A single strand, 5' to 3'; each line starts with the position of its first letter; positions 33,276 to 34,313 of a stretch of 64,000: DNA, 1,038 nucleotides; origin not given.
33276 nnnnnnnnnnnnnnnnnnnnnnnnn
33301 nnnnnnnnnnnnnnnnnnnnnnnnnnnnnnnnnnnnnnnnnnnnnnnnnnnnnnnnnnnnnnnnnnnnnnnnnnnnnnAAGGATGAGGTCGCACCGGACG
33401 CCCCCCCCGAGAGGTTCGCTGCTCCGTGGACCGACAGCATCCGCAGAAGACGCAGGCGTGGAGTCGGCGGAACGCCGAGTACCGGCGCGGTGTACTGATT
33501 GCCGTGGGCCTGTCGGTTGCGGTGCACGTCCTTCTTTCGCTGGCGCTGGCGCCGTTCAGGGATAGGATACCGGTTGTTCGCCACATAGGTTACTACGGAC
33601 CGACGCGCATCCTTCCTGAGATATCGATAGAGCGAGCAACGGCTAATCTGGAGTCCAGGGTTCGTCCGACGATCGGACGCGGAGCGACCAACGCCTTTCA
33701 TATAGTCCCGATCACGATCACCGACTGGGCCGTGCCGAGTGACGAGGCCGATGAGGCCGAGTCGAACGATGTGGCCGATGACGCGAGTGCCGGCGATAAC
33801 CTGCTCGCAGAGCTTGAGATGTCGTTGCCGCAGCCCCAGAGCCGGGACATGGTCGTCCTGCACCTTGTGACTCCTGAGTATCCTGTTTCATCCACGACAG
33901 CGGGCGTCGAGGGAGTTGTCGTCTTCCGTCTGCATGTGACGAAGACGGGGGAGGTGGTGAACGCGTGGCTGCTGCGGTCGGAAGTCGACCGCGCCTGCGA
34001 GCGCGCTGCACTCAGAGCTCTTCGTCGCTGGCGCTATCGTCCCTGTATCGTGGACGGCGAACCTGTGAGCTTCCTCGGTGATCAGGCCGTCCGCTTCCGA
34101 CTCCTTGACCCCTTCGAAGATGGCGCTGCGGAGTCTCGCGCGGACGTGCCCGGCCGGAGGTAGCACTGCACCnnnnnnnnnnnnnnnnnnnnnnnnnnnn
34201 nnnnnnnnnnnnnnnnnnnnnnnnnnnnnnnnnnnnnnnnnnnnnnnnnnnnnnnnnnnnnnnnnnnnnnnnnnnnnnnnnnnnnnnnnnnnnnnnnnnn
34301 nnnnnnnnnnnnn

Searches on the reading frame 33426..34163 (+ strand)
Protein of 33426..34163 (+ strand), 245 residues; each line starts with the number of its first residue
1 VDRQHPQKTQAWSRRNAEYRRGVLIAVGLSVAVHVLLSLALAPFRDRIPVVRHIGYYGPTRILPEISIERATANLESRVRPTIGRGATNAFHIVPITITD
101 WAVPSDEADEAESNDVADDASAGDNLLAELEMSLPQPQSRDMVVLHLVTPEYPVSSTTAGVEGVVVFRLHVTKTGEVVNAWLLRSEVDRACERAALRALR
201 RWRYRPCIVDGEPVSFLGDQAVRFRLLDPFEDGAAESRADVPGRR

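Call 16: search_protein_families(library=pfam, proteins=[window:33426-34163:+], max_evalue=0.00001)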
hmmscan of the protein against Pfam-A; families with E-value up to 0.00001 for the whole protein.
window:33426-34163:+ (245 aa): 1 family
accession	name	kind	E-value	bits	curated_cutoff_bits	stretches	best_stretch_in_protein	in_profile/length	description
PF03544.19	TonB_C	-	4.7e-15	56.3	24.6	1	150-226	3-79/79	Gram-negative bacterial TonB protein C-terminal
